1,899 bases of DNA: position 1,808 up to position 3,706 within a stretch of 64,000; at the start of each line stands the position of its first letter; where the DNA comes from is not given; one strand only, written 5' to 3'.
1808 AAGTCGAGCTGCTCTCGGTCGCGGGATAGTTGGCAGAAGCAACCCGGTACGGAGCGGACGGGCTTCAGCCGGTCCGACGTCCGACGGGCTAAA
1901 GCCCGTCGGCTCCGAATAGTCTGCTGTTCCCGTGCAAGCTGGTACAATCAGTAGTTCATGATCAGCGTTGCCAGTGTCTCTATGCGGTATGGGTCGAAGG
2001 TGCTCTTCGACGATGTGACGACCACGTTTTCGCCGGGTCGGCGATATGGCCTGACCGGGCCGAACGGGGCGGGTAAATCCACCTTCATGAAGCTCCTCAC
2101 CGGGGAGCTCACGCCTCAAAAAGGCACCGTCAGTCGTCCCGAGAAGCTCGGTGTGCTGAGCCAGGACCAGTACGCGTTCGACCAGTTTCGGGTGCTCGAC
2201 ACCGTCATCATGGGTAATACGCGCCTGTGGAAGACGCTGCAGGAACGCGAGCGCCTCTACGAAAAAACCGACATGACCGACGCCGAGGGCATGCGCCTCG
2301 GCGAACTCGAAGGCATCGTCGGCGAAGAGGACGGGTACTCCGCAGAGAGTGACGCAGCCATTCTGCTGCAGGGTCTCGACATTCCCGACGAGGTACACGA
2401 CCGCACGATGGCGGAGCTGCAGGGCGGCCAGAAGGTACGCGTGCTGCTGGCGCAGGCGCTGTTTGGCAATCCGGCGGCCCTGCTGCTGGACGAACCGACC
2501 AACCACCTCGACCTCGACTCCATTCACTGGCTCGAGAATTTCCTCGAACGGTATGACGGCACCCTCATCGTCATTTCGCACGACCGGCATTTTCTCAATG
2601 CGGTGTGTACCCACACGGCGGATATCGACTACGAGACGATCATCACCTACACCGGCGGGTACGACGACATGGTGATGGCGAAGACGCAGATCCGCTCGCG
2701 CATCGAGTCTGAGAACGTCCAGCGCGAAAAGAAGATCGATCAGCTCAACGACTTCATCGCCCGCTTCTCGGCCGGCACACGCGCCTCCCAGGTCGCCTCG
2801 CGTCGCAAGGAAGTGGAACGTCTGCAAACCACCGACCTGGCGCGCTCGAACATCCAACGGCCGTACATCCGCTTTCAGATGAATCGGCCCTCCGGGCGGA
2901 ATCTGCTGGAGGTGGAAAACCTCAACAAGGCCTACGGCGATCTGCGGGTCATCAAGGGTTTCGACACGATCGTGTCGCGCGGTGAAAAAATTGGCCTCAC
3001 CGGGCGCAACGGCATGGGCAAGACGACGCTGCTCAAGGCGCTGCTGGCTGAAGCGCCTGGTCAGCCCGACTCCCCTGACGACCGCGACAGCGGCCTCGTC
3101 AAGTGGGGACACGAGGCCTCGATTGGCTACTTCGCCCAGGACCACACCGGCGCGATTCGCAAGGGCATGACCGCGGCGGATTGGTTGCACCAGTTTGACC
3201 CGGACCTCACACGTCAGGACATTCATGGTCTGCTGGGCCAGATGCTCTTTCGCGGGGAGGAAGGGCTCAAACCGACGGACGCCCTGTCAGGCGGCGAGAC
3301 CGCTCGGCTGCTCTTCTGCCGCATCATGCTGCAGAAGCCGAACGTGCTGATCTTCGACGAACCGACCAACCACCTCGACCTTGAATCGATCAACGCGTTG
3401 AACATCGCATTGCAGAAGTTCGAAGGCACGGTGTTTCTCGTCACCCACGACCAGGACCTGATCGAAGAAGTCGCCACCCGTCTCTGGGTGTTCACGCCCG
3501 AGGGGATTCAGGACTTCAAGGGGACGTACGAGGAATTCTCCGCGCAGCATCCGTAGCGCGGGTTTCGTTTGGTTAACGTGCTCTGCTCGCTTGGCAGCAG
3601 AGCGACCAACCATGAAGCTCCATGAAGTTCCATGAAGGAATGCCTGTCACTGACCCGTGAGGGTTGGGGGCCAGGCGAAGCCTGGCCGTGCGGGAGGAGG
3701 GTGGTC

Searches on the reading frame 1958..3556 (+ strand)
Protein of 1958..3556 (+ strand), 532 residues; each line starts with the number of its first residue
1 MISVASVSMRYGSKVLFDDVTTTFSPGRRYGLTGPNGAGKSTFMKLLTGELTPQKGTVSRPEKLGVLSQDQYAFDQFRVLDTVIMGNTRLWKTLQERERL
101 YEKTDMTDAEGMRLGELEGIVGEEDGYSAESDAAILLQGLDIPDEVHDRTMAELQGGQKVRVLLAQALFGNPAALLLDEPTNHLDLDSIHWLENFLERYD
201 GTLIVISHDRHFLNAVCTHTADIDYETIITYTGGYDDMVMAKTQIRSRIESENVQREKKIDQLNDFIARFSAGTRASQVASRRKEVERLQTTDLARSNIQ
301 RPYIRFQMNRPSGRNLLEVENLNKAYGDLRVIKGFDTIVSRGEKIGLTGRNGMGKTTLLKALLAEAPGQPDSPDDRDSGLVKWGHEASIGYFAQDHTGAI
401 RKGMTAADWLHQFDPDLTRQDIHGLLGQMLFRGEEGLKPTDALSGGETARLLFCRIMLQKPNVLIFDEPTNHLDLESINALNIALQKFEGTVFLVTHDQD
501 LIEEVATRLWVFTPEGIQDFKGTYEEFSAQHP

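Call 14: find_encoding_contigs(protein=window:1958-3556:+, flank=10000, max_places=10)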
Protein window:1958-3556:+ (532 aa): no gene with exactly this product is on record in the collection.

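Call 15: find_homologous_proteins(query=window:1958-3556:+, max_evalue=1e-100)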
Query window:1958-3556:+ (532 aa): 8000 proteins with E <= 1e-100 among 8000 candidates; the best 120 are listed.
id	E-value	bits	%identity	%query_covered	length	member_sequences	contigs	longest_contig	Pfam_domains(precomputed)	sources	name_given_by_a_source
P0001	0.0e+0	1205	100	100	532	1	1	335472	PF00005.34,PF13476.13,PF13555.13,PF13401.13,PF03308.23,PF02463.26,PF13304.13,PF13191.13,PF12848.14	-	-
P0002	0.0e+0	1189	98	100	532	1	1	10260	PF00005.34,PF13476.13,PF13555.13,PF13401.13,PF03308.23,PF02463.26,PF13304.13,PF12848.14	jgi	-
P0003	0.0e+0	1189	98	100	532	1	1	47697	PF00005.34,PF13476.13,PF13555.13,PF13401.13,PF03308.23,PF02463.26,PF13304.13,PF13191.13,PF12848.14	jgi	jgi:ATPase subunit of ABC transporter with duplicated ATPase domains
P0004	0.0e+0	1181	99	98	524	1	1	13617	PF00005.34,PF13476.13,PF13555.13,PF13401.13,PF03308.23,PF02463.26,PF13304.13,PF13191.13,PF12848.14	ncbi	-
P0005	0.0e+0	1121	92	100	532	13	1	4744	PF00005.34,PF13476.13,PF13555.13,PF13401.13,PF02463.26,PF13304.13,PF12848.14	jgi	jgi:ATPase subunit of ABC transporter with duplicated ATPase domains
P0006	0.0e+0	1108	91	100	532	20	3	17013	PF00005.34,PF13476.13,PF13555.13,PF13401.13,PF02463.26,PF13304.13,PF12848.14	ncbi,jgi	-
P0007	0.0e+0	1079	89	99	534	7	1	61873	PF01926.30,PF13555.13,PF13401.13,PF03193.23,PF13304.13,PF13191.13,PF00005.34,PF13476.13,PF02367.24,PF13521.13,PF02463.26,PF12848.14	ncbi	-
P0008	0.0e+0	1069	89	98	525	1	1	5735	PF01926.30,PF00005.34,PF13476.13,PF13555.13,PF00910.29,PF13401.13,PF03193.23,PF02463.26,PF13304.13,PF12848.14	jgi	jgi:ATPase subunit of ABC transporter with duplicated ATPase domains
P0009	0.0e+0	1053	88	98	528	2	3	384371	PF01926.30,PF00005.34,PF13476.13,PF13555.13,PF03193.23,PF02463.26,PF13304.13,PF12848.14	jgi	jgi:ATPase subunit of ABC transporter with duplicated ATPase domains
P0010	0.0e+0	1050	87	99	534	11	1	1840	PF01926.30,PF00005.34,PF13476.13,PF13555.13,PF00910.29,PF13401.13,PF03193.23,PF02463.26,PF13304.13,PF13191.13,PF12848.14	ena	-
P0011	0.0e+0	1049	87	99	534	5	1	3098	PF00005.34,PF13476.13,PF02367.24,PF13555.13,PF13401.13,PF03193.23,PF02463.26,PF13304.13,PF12848.14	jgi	jgi:ATPase subunit of ABC transporter with duplicated ATPase domains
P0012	0.0e+0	1048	87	99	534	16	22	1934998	PF01926.30,PF13555.13,PF13671.13,PF13401.13,PF03193.23,PF13304.13,PF13191.13,PF00005.34,PF13175.13,PF13476.13,PF02367.24,PF02463.26,PF12848.14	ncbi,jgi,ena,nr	ncbi:MAG: ATP-binding cassette domain-containing protein [Acidobacteria bacterium]|nr:ATP-binding ca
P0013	0.0e+0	1047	86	99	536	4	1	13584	PF13555.13,PF13671.13,PF13401.13,PF03193.23,PF13304.13,PF13191.13,PF00005.34,PF13476.13,PF02367.24,PF00910.29,PF02463.26,PF12848.14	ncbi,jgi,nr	ncbi:MAG: ATP-binding cassette domain-containing protein [Acidobacteria bacterium]|nr:ATP-binding ca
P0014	0.0e+0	1044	86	99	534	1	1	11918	PF00005.34,PF13476.13,PF02367.24,PF13555.13,PF00910.29,PF13401.13,PF03193.23,PF02463.26,PF13304.13,PF13191.13,PF12848.14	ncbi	-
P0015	0.0e+0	1043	86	99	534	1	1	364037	PF01926.30,PF00005.34,PF13476.13,PF02367.24,PF13555.13,PF00910.29,PF13401.13,PF03193.23,PF02463.26,PF13304.13,PF12848.14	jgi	jgi:ATPase subunit of ABC transporter with duplicated ATPase domains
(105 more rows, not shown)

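Call 17: find_encoding_contigs(protein=P0003, flank=10000, max_places=4)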
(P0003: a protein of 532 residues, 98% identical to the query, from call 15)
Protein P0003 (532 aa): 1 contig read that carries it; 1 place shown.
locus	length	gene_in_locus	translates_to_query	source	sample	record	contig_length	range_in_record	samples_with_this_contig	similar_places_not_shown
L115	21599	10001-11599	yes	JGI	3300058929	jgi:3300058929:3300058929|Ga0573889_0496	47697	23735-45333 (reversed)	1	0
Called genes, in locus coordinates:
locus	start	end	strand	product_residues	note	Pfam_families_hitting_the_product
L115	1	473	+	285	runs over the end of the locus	PF13174:TPR_6 (faint), PF13525:YfiO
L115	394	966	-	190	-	PF01066:CDP-OH_P_transf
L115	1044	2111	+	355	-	PF00483:NTP_transferase, PF12804:NTP_transf_3, PF24894:Hexapep_GlmU (faint), PF00132:Hexapep (faint), PF25084:LbH_EIF2B, PF25087:GMPPB_C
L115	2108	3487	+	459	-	PF02878:PGM_PMM_I, PF02879:PGM_PMM_II, PF02880:PGM_PMM_III, PF00408:PGM_PMM_IV (weak)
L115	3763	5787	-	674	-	-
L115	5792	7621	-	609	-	-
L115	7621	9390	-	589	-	-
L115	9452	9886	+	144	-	PF00254:FKBP_C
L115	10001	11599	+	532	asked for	PF00005:ABC_tran, PF02463:SMC_N (faint), PF03308:MeaB (faint), PF13191:AAA_16 (faint), PF13476:AAA_23 (faint), PF13555:AAA_29 (faint), PF12848:ABC_tran_Xtn, PF00005:ABC_tran, +2 more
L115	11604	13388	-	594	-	-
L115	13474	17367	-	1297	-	PF13620:CarboxypepD_reg, PF13715:CarbopepD_reg_2, PF25183:OMP_b-brl_4, PF00593:TonB_dep_Rec_b-barrel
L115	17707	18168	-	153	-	PF13411:MerR_1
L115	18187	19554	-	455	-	PF00009:GTP_EFTU, PF00025:Arf (faint), PF01926:MMR_HSR1, PF02421:FeoB_N, PF00009:GTP_EFTU, PF01926:MMR_HSR1, PF02421:FeoB_N, PF14714:KH_dom-like, +6 more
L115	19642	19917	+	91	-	PF00216:Bac_DNA_binding, PF18291:HU-HIG (weak)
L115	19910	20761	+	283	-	PF02163:Peptidase_M50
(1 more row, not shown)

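Call 18: find_encoding_contigs(protein=P0004, flank=10000, max_places=4)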
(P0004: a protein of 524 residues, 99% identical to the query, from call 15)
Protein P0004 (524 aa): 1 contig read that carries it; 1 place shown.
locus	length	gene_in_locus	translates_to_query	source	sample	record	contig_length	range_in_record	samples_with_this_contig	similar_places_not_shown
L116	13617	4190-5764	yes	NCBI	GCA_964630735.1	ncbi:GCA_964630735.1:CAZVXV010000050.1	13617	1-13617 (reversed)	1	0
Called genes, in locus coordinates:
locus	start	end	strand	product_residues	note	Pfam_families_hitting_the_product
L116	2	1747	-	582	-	?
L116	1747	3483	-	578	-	-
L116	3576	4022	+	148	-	PF00254:FKBP_C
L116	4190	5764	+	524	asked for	PF00005:ABC_tran, PF02463:SMC_N (faint), PF03308:MeaB (faint), PF13191:AAA_16 (faint), PF13476:AAA_23 (faint), PF13555:AAA_29 (faint), PF12848:ABC_tran_Xtn, PF00005:ABC_tran, +2 more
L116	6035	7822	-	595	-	-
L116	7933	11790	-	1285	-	PF13620:CarboxypepD_reg, PF13715:CarbopepD_reg_2 (weak), PF07715:Plug (weak), PF25183:OMP_b-brl_4, PF00593:TonB_dep_Rec_b-barrel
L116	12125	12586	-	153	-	PF13411:MerR_1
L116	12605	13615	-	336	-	?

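Call 29: find_encoding_contigs(protein=P0007, flank=10000, max_places=3)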
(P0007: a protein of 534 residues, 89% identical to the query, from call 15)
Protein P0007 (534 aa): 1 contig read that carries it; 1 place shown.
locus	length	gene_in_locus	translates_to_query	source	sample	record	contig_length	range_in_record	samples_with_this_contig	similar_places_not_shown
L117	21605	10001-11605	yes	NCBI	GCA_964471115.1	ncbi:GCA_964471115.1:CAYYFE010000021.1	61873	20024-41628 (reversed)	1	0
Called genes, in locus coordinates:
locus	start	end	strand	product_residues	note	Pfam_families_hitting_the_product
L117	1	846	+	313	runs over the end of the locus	PF01073:3Beta_HSD, PF01370:Epimerase, PF02719:Polysacc_synt_2 (weak), PF04321:RmlD_sub_bind, PF16363:GDP_Man_Dehyd, PF07993:NAD_binding_4 (weak)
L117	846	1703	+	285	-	PF07719:TPR_2 (faint), PF13174:TPR_6 (faint), PF13432:TPR_16 (faint), PF13525:YfiO, PF00515:TPR_1 (faint)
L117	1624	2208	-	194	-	PF01066:CDP-OH_P_transf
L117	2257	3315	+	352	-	PF00483:NTP_transferase, PF12804:NTP_transf_3, PF24894:Hexapep_GlmU (faint), PF25084:LbH_EIF2B, PF00132:Hexapep (weak), PF25087:GMPPB_C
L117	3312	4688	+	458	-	PF02878:PGM_PMM_I, PF02879:PGM_PMM_II, PF02880:PGM_PMM_III, PF00408:PGM_PMM_IV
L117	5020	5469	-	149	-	-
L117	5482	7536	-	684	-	-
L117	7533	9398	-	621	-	-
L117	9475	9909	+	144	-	PF00254:FKBP_C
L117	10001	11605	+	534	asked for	PF00005:ABC_tran, PF02367:TsaE (faint), PF02463:SMC_N (faint), PF03193:RsgA_GTPase (faint), PF13191:AAA_16 (faint), PF13476:AAA_23 (faint), PF12848:ABC_tran_Xtn, PF00005:ABC_tran, +5 more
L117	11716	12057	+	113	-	PF03551:PadR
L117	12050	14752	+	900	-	PF12704:MacB_PCD, PF02687:FtsX, PF12704:MacB_PCD, PF02687:FtsX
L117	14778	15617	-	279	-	-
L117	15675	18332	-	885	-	PF12704:MacB_PCD, PF02687:FtsX, PF12704:MacB_PCD, PF02687:FtsX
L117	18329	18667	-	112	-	PF03551:PadR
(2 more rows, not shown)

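Call 30: find_encoding_contigs(protein=P0009, flank=10000, max_places=3)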
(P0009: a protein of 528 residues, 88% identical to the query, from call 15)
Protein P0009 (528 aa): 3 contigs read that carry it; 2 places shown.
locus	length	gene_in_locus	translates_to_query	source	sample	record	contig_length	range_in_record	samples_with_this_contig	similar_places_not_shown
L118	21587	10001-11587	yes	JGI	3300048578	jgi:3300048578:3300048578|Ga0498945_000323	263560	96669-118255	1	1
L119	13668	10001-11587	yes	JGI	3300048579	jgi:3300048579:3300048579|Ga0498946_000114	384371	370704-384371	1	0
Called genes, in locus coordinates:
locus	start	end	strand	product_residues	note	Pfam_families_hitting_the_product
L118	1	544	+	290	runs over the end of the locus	PF13174:TPR_6 (faint), PF13512:TPR_18 (weak), PF13525:YfiO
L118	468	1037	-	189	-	PF01066:CDP-OH_P_transf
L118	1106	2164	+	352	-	PF00483:NTP_transferase, PF12804:NTP_transf_3, PF25084:LbH_EIF2B, PF00132:Hexapep (weak), PF25087:GMPPB_C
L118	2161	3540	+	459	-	PF02878:PGM_PMM_I, PF02879:PGM_PMM_II, PF02880:PGM_PMM_III, PF00408:PGM_PMM_IV (weak)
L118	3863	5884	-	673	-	-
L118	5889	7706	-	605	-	-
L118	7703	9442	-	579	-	-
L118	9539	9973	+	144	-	PF00254:FKBP_C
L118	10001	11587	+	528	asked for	PF00005:ABC_tran, PF02463:SMC_N (faint), PF03193:RsgA_GTPase (faint), PF13476:AAA_23 (faint), PF13555:AAA_29 (faint), PF01926:MMR_HSR1 (faint), PF12848:ABC_tran_Xtn, PF00005:ABC_tran, +1 more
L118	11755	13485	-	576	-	-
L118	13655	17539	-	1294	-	PF13620:CarboxypepD_reg, PF13715:CarbopepD_reg_2, PF25183:OMP_b-brl_4, PF00593:TonB_dep_Rec_b-barrel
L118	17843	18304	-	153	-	PF13411:MerR_1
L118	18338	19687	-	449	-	PF00009:GTP_EFTU, PF00071:Ras (faint), PF01926:MMR_HSR1, PF02421:FeoB_N, PF00009:GTP_EFTU, PF01926:MMR_HSR1, PF02421:FeoB_N, PF14714:KH_dom-like, +5 more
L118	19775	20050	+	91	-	PF00216:Bac_DNA_binding, PF18291:HU-HIG (weak)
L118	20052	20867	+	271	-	PF02163:Peptidase_M50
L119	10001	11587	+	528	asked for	PF00005:ABC_tran, PF02463:SMC_N (faint), PF03193:RsgA_GTPase (faint), PF13476:AAA_23 (faint), PF13555:AAA_29 (faint), PF01926:MMR_HSR1 (faint), PF12848:ABC_tran_Xtn, PF00005:ABC_tran, +1 more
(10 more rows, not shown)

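Call 31: find_encoding_contigs(protein=P0002, flank=10000, max_places=3)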
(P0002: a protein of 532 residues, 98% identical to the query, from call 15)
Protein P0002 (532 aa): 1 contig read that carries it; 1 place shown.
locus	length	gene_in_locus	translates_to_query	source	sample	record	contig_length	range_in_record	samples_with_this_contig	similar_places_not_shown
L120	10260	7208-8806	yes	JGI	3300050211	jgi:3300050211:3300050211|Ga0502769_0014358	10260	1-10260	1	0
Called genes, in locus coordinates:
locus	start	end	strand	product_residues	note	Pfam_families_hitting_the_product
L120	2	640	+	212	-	?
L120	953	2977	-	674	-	-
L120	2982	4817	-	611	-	-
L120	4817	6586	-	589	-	-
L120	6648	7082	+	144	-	PF00254:FKBP_C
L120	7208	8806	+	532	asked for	PF00005:ABC_tran, PF02463:SMC_N (faint), PF03308:MeaB (faint), PF13476:AAA_23 (faint), PF13555:AAA_29 (faint), PF13304:AAA_21 (faint), PF12848:ABC_tran_Xtn, PF00005:ABC_tran, +1 more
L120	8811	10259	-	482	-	?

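Call 97: find_encoding_contigs(protein=P0006, flank=10000, max_places=4)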
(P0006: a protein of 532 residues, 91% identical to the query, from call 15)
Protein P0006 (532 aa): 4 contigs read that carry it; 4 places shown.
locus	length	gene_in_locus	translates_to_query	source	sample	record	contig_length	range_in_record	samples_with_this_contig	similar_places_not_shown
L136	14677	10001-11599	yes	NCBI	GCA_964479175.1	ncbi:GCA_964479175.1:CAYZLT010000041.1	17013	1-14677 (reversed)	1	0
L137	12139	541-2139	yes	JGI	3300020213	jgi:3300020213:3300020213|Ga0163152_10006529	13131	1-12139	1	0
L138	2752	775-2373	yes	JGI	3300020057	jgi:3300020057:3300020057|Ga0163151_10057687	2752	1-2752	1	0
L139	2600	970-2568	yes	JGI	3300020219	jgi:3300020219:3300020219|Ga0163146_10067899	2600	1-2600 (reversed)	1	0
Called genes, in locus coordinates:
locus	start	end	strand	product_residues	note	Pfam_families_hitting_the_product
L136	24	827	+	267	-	PF13174:TPR_6 (faint), PF13512:TPR_18 (faint), PF13525:YfiO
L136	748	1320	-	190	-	PF01066:CDP-OH_P_transf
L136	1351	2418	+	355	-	PF00483:NTP_transferase, PF12804:NTP_transf_3, PF24894:Hexapep_GlmU (faint), PF25084:LbH_EIF2B, PF00132:Hexapep (weak), PF25087:GMPPB_C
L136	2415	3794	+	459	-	PF02878:PGM_PMM_I, PF02879:PGM_PMM_II, PF02880:PGM_PMM_III, PF00408:PGM_PMM_IV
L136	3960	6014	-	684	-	-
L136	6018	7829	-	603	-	-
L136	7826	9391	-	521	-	-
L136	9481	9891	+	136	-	PF00254:FKBP_C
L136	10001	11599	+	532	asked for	PF00005:ABC_tran, PF02463:SMC_N (faint), PF13476:AAA_23 (faint), PF13555:AAA_29 (faint), PF13304:AAA_21 (faint), PF13401:AAA_22 (faint), PF12848:ABC_tran_Xtn, PF00005:ABC_tran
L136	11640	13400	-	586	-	-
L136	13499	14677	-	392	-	?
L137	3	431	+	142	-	PF00254:FKBP_C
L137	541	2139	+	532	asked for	PF00005:ABC_tran, PF02463:SMC_N (faint), PF13476:AAA_23 (faint), PF13555:AAA_29 (faint), PF13304:AAA_21 (faint), PF13401:AAA_22 (faint), PF12848:ABC_tran_Xtn, PF00005:ABC_tran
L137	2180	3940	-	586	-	-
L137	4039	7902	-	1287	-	PF13620:CarboxypepD_reg, PF13715:CarbopepD_reg_2 (weak), PF25183:OMP_b-brl_4, PF00593:TonB_dep_Rec_b-barrel (weak)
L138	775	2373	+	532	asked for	PF00005:ABC_tran, PF02463:SMC_N (faint), PF13476:AAA_23 (faint), PF13555:AAA_29 (faint), PF13304:AAA_21 (faint), PF13401:AAA_22 (faint), PF12848:ABC_tran_Xtn, PF00005:ABC_tran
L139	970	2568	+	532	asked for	PF00005:ABC_tran, PF02463:SMC_N (faint), PF13476:AAA_23 (faint), PF13555:AAA_29 (faint), PF13304:AAA_21 (faint), PF13401:AAA_22 (faint), PF12848:ABC_tran_Xtn, PF00005:ABC_tran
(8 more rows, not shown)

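Call 98: find_encoding_contigs(protein=P0005, flank=10000, max_places=4)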
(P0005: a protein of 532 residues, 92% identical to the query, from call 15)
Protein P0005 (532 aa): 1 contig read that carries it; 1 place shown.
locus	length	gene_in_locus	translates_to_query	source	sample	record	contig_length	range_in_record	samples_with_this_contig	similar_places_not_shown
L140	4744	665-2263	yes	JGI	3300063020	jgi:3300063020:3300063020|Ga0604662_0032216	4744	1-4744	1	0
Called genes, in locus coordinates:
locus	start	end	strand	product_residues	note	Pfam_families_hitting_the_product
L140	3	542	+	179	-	?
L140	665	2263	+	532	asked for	PF00005:ABC_tran, PF02463:SMC_N (faint), PF13476:AAA_23 (faint), PF13555:AAA_29 (faint), PF13304:AAA_21 (faint), PF13401:AAA_22 (faint), PF12848:ABC_tran_Xtn, PF00005:ABC_tran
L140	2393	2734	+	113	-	PF03551:PadR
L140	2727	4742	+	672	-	?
